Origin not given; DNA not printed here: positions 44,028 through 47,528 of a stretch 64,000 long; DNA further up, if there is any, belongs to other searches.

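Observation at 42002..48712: Three uncharacterised proteins translationally coupled to rarA (1066 aa, Hsp70/actin-fold-like 423 aa, TPR-like 271 aa)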

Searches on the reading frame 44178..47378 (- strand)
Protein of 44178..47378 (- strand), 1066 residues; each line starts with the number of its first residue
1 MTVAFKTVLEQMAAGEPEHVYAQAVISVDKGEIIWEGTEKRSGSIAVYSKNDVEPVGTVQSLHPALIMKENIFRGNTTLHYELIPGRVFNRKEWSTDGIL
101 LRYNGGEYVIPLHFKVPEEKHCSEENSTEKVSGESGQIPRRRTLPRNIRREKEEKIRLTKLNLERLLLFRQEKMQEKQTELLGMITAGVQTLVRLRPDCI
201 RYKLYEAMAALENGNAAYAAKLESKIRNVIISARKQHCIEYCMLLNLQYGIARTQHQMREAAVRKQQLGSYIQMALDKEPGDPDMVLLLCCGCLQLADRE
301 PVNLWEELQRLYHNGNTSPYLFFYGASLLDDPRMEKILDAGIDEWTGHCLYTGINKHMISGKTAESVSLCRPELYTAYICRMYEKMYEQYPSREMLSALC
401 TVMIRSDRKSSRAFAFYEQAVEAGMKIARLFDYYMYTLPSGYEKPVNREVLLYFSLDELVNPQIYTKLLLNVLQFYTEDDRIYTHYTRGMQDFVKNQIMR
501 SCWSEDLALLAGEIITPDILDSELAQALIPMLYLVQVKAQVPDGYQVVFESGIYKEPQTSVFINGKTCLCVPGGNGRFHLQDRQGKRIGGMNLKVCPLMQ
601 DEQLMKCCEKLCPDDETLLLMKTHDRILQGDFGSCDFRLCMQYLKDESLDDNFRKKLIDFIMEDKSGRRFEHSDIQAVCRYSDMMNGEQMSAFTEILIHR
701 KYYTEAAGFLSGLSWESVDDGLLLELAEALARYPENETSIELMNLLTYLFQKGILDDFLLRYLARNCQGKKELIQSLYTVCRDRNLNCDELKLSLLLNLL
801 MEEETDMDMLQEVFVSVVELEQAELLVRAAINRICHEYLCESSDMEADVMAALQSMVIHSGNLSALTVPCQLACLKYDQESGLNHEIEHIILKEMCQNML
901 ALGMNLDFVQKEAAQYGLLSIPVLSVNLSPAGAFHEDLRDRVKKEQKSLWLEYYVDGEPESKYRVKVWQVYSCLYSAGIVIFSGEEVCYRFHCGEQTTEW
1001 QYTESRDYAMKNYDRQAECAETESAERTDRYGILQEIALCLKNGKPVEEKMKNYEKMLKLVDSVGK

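Call 8: search_protein_families(library=pfam, proteins=[window:44178-47378:-], max_evalue=0.1)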
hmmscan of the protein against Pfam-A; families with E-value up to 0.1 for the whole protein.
window:44178-47378:- (1066 aa): 3 families
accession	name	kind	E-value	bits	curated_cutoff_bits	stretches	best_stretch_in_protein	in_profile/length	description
PF18984.5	DUF5717_N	-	5.8e-78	263.1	25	2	147-729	298-867/875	Family of unknown function (DUF5717)N-terminal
PF18983.5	DUF5717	-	2e-27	96.7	25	1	741-1062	3-303/306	Family of unknown function (DUF5717)C-terminal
PF15737.10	DUF4685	-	0.099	13.7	27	0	120-155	60-96/117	Domain of unknown function (DUF4685)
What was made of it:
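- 44178..47378 (-): X1066, a DUF5717-family giant scaffold. Layout: N-terminal beta-sandwich (about 24-114), disordered linker (119-143), helical solenoid (146-532), beta domain (534-597), helical solenoid (602-915), beta domain (923-1004), disordered loop (1011-1027), C-terminal helical hairpin (1030-1065). Pfam DUF5717_N 5.8e-78 and DUF5717 2e-27 (call 8).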

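Call 9: search_protein_families(library=ncbifam, proteins=[window:44178-47378:-], max_evalue=0.1)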
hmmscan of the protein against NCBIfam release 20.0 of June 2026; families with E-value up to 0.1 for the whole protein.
window:44178-47378:- (1066 aa): 0 families

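Call 11: search_protein_families(library=padloc, proteins=[window:44178-47378:-], max_evalue=0.1)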
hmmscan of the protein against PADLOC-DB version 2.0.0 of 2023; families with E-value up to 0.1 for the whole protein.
window:44178-47378:- (1066 aa): 0 families

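Call 26: find_homologous_proteins(query=window:44178-47378:-)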
Query window:44178-47378:- (1066 aa): 35 proteins with E <= 0.001 among 8000 candidates.
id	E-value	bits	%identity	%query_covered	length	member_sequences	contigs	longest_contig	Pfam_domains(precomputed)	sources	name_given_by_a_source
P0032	0.0e+0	2444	100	100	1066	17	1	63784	PF18984.6,PF18983.6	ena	-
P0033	0.0e+0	1969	80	100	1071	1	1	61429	PF18984.6,PF18983.6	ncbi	ncbi:MAG: DUF5717 family protein [Lachnospiraceae bacterium]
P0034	0.0e+0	1724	70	100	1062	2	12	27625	PF18984.6,PF18983.6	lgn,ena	-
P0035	0.0e+0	1582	64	100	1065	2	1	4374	PF18984.6,PF18983.6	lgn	-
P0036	0.0e+0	1560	65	100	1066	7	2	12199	PF18984.6,PF18983.6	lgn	-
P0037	0.0e+0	1556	64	100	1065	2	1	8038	PF18984.6,PF18983.6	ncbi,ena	-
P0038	0.0e+0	1518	63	100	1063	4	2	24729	PF18984.6,PF18983.6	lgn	-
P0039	0.0e+0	1398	59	100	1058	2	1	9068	PF18984.6,PF18983.6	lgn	-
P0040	0.0e+0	1361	57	100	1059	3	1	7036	PF18984.6,PF18983.6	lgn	-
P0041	0.0e+0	1342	57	100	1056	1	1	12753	PF18984.6,PF18983.6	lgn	-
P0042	0.0e+0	1337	56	100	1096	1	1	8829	PF18984.6,PF18983.6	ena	-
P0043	0.0e+0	1256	53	100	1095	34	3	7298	PF18984.6,PF18983.6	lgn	-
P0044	0.0e+0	1206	52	100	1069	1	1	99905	PF18984.6,PF18983.6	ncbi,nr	ncbi:MAG: DUF5717 family protein [Lachnospiraceae bacterium]|nr:DUF5717 family protein [Lachnospirac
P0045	0.0e+0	1053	46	100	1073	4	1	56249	PF18984.6,PF18983.6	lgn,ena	-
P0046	0.0e+0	1012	45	100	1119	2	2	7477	PF18984.6,PF18983.6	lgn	-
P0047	2.3e-298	1011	44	100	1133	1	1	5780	PF18984.6,PF18983.6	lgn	-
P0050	7.9e-258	876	41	100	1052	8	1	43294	PF18984.6,PF18983.6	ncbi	ncbi:MAG: DUF5717 family protein [Lachnospiraceae bacterium]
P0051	1.2e-35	141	22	65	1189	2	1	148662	PF18984.6,PF18983.6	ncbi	-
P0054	6.0e-25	105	21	75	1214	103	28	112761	PF18984.6,PF18983.6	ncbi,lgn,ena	-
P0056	4.3e-18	83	21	49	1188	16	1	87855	PF18984.6,PF18983.6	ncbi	ncbi:MAG: DUF5717 family protein [Lachnospiraceae bacterium]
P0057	2.5e-16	77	21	58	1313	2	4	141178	PF18984.6,PF18983.6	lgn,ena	-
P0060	4.5e-15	73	22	58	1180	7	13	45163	PF18984.6,PF18983.6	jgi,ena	-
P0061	4.5e-14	69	20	58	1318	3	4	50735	PF18984.6,PF18983.6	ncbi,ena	-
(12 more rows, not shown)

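Call 27: find_encoding_contigs(protein=P0051, flank=8000, max_places=2)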
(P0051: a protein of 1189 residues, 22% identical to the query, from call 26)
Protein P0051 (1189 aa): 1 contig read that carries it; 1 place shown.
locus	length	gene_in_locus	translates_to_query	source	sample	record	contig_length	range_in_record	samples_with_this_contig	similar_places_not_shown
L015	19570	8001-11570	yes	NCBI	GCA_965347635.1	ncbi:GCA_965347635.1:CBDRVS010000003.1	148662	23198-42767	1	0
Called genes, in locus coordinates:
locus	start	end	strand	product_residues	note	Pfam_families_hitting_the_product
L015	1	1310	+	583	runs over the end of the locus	PF00664:ABC_membrane, PF00005:ABC_tran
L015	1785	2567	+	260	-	PF02698:DUF218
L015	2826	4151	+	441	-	PF05496:RuvB_N, PF00004:AAA, PF07724:AAA_2 (weak), PF07728:AAA_5 (weak), PF13173:AAA_14, PF14532:Sigma54_activ_2 (weak), PF16193:AAA_assoc_2, PF12002:MgsA_C, +5 more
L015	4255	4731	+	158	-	PF04542:Sigma70_r2, PF08281:Sigma70_r4_2, PF04545:Sigma70_r4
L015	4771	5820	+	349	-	-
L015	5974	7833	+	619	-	PF12728:HTH_17 (weak), PF09820:AAA-ATPase_like, PF08011:PDDEXK_9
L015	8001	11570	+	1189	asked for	PF18984:DUF5717_N, PF18983:DUF5717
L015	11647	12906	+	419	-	PF18980:DUF5716_C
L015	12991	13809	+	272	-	-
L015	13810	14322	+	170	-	PF01712:dNK (faint), PF02224:Cytidylate_kin (faint), PF13238:AAA_18, PF13671:AAA_33 (weak), PF01202:SKI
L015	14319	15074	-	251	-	PF01487:DHquinase_I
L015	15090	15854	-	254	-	PF08501:Shikimate_dh_N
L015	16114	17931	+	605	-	PF08757:CotH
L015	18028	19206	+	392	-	PF00266:Aminotran_5, PF01212:Beta_elim_lyase, PF01041:DegT_DnrJ_EryC1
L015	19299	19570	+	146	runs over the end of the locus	PF01592:NifU_N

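Call 28: find_encoding_contigs(protein=P0054, flank=8000, max_places=3)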
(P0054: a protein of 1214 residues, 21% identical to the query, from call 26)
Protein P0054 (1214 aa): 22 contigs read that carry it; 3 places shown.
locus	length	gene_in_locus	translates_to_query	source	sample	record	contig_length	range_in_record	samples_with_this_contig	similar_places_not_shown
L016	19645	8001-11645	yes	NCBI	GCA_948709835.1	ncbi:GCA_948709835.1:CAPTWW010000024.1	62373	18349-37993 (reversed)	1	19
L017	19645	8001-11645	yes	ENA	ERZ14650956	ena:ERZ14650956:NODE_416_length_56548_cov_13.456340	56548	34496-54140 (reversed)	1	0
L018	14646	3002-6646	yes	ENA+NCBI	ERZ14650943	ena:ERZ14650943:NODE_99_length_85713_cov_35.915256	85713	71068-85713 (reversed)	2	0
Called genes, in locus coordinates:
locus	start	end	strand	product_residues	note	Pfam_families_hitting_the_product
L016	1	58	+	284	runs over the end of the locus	PF12833:HTH_18, PF00165:HTH_AraC (weak)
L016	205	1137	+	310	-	PF00528:BPD_transp_1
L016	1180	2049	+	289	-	PF00528:BPD_transp_1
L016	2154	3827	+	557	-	PF13416:SBP_bac_8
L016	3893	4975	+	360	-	PF01408:GFO_IDH_MocA (weak), PF02894:GFO_IDH_MocA_C, PF22725:GFO_IDH_MocA_C3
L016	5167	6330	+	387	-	PF01408:GFO_IDH_MocA, PF22725:GFO_IDH_MocA_C3, PF02894:GFO_IDH_MocA_C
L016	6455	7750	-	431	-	PF01471:PG_binding_1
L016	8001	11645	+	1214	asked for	PF18984:DUF5717_N, PF18983:DUF5717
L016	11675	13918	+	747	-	PF18980:DUF5716_C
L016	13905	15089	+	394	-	-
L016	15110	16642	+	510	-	PF00206:Lyase_1, PF10397:ADSL_C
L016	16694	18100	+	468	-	PF13537:GATase_7 (weak)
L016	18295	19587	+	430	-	PF00709:Adenylsucc_synt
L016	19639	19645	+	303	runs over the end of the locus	PF00126:HTH_1, PF03466:LysR_substrate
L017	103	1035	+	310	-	PF00528:BPD_transp_1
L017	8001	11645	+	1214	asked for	PF18984:DUF5717_N, PF18983:DUF5717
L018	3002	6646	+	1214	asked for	PF18984:DUF5717_N, PF18983:DUF5717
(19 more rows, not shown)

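Call 29: find_encoding_contigs(protein=P0057, flank=8000, max_places=2)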
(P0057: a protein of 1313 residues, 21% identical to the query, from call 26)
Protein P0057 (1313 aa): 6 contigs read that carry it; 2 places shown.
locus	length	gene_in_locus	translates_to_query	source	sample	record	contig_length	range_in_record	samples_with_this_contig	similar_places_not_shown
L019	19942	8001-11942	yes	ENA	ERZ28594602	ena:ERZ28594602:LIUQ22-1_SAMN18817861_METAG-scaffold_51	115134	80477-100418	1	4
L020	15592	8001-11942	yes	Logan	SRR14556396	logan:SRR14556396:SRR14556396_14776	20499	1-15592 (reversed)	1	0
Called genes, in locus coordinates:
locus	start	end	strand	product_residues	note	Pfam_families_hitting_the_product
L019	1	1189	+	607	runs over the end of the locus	PF01336:tRNA_anti-codon, PF00152:tRNA-synt_2, PF02938:GAD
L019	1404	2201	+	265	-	PF01478:Peptidase_A24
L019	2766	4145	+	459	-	PF00291:PALP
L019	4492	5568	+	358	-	PF19127:Choline_bind_3, PF01473:Choline_bind_1 (weak), PF19127:Choline_bind_3, PF01473:Choline_bind_1 (weak), PF07486:Hydrolase_2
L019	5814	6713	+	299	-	-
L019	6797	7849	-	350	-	PF00155:Aminotran_1_2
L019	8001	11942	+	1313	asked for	PF18984:DUF5717_N, PF18983:DUF5717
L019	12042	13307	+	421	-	PF18980:DUF5716_C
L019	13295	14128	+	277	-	-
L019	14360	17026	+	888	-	PF00133:tRNA-synt_1, PF01406:tRNA-synt_1e (faint), PF09334:tRNA-synt_1g, PF13603:tRNA-synt_1_2, PF09334:tRNA-synt_1g, PF08264:Anticodon_1, PF10458:Val_tRNA-synt_C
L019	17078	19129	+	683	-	PF24898:GGDEF_GdpP, PF01368:DHH, PF02272:DHHA1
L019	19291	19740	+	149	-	PF01281:Ribosomal_L9_N, PF03948:Ribosomal_L9_C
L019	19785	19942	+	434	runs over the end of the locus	PF00772:DnaB, PF03796:DnaB_C, PF13481:AAA_25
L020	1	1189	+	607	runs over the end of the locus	PF01336:tRNA_anti-codon, PF00152:tRNA-synt_2, PF02938:GAD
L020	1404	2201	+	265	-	PF01478:Peptidase_A24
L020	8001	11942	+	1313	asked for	PF18984:DUF5717_N, PF18983:DUF5717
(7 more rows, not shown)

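Call 31: search_protein_families(library=pfam, proteins=[L016:11675-13918:+, L016:13905-15089:+, L015:12991-13809:+, L019:13295-14128:+, L015:4771-5820:+], max_evalue=0.05)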
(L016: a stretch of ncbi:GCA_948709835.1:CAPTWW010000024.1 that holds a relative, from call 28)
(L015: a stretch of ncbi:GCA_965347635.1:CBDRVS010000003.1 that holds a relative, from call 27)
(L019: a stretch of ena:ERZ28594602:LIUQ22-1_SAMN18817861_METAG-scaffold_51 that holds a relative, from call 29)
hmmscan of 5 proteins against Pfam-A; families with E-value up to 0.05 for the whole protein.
L016:11675-13918:+ (747 aa): 4 families
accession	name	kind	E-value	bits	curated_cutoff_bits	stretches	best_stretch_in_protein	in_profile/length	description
PF18980.5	DUF5716_C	-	5.1e-85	285.5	34.7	1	129-439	2-295/296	Family of unknown function (DUF5716) C-terminal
PF00515.34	TPR_1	-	0.00071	19.7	27.8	0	613-639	1-27/34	Tetratricopeptide repeat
PF13424.12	TPR_12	-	0.018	15.6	30.1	0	576-635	12-67/77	Tetratricopeptide repeat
PF07719.23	TPR_2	-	0.029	14.9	27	0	577-596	11-30/34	Tetratricopeptide repeat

L016:13905-15089:+ (394 aa): 2 families
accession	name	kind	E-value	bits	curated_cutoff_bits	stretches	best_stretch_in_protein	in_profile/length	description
PF18052.6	Rx_N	-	0.029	14.9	27.7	0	50-108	17-71/93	Rx N-terminal domain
PF10410.14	DnaB_bind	-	0.045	14.4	20.6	0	30-61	8-39/56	DnaB-helicase binding domain of primase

L015:12991-13809:+ (272 aa): 2 families
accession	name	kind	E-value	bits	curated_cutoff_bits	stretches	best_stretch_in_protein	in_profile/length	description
PF13424.12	TPR_12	-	0.00077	20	30.1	1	120-184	10-75/77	Tetratricopeptide repeat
PF07719.23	TPR_2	-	0.031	14.8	27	0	155-180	2-27/34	Tetratricopeptide repeat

L019:13295-14128:+ (277 aa): 2 families
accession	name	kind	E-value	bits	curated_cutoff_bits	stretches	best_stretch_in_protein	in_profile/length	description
PF07719.23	TPR_2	-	0.015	15.8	27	1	155-185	3-33/34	Tetratricopeptide repeat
PF07190.16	CrmD_SECRET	-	0.022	15.2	20.5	1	10-41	21-52/172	Tumour necrosis factor receptor, SECRET domain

L015:4771-5820:+ (349 aa): 1 family
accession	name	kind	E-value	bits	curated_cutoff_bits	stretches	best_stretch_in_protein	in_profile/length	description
PF11327.13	Egh16-like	-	0.038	15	25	0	78-171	50-135/183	Egh16-like virulence factor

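Call 41: find_encoding_contigs(protein=P0056, flank=8000, max_places=1)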
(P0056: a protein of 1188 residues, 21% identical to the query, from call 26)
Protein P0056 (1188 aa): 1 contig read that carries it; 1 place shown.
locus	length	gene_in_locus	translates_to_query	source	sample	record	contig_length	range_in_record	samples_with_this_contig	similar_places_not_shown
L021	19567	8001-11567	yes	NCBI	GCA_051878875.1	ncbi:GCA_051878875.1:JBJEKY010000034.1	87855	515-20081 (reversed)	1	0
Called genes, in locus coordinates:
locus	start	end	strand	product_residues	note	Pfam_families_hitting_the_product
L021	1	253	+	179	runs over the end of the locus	PF05683:Fumerase_C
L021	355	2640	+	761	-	PF00990:GGDEF, PF00563:EAL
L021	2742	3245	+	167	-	PF03449:GreA_GreB_N, PF01272:GreA_GreB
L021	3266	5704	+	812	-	PF00512:HisKA, PF02518:HATPase_c, PF00072:Response_reg, PF01627:Hpt (weak)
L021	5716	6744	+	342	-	PF00710:Asparaginase, PF17763:Asparaginase_C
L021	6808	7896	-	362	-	PF00155:Aminotran_1_2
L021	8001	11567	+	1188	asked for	PF18984:DUF5717_N, PF18983:DUF5717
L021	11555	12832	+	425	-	PF18980:DUF5716_C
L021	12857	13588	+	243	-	-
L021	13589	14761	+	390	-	-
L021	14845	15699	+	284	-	PF01408:GFO_IDH_MocA (weak), PF02826:2-Hacid_dh_C (weak), PF03446:NAD_binding_2, PF03807:F420_oxidored, PF10727:Rossmann-like, PF10728:DUF2520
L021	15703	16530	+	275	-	PF02548:Pantoate_transf, PF13714:PEP_mutase (faint)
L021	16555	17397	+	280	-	PF02569:Pantoate_ligase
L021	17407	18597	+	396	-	PF02441:Flavoprotein, PF04127:DFP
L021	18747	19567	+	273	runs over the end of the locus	PF09359:VTC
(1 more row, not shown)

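Call 42: find_encoding_contigs(protein=P0061, flank=8000, max_places=1)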
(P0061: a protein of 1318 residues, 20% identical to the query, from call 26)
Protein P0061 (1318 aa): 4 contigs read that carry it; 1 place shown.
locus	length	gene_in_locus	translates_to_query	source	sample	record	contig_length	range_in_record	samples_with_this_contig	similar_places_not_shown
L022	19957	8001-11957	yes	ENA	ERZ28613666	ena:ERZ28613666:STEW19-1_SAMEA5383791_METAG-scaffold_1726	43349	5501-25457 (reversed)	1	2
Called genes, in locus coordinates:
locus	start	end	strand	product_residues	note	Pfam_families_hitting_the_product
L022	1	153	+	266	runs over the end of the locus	-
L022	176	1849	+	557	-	-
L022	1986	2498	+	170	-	PF13581:HATPase_c_2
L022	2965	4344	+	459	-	PF00291:PALP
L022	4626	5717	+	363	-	PF19127:Choline_bind_3, PF01473:Choline_bind_1 (weak), PF19127:Choline_bind_3, PF01473:Choline_bind_1 (weak), PF07486:Hydrolase_2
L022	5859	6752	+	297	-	PF19127:Choline_bind_3, PF01473:Choline_bind_1 (weak), PF19127:Choline_bind_3 (weak), PF01473:Choline_bind_1 (weak), PF19127:Choline_bind_3, PF01473:Choline_bind_1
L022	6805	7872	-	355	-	PF00155:Aminotran_1_2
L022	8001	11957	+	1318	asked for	PF18984:DUF5717_N, PF18983:DUF5717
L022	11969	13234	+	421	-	PF18980:DUF5716_C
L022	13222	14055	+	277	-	-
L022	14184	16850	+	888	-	PF00133:tRNA-synt_1, PF01406:tRNA-synt_1e (faint), PF09334:tRNA-synt_1g, PF13603:tRNA-synt_1_2, PF09334:tRNA-synt_1g, PF08264:Anticodon_1, PF10458:Val_tRNA-synt_C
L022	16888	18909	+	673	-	PF24898:GGDEF_GdpP, PF01368:DHH, PF02272:DHHA1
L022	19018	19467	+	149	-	PF01281:Ribosomal_L9_N, PF03948:Ribosomal_L9_C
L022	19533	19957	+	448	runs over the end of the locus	PF00772:DnaB, PF13481:AAA_25, PF03796:DnaB_C, PF06745:ATPase (weak)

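Call 43: find_encoding_contigs(protein=P0060, flank=8000, max_places=1)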
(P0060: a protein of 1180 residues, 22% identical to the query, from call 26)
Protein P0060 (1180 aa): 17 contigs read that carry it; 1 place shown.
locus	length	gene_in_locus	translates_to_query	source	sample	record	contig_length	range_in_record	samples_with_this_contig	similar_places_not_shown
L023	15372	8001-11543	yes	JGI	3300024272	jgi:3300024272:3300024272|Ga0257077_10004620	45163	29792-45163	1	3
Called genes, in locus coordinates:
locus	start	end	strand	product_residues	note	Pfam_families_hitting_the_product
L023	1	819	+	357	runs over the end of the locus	PF03786:UxuA, PF01261:AP_endonuc_2 (weak)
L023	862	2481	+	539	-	PF01232:Mannitol_dh, PF08125:Mannitol_dh_C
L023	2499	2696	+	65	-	-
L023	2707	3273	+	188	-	-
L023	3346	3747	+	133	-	PF01243:PNPOx_N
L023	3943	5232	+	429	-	PF00165:HTH_AraC (faint), PF12833:HTH_18, PF01636:APH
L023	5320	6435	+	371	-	-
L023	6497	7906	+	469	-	PF02525:Flavodoxin_2, PF03358:FMN_red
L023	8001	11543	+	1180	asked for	PF18984:DUF5717_N, PF18983:DUF5717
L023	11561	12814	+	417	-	PF18980:DUF5716_C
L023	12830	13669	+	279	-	-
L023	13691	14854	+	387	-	-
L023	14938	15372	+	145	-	?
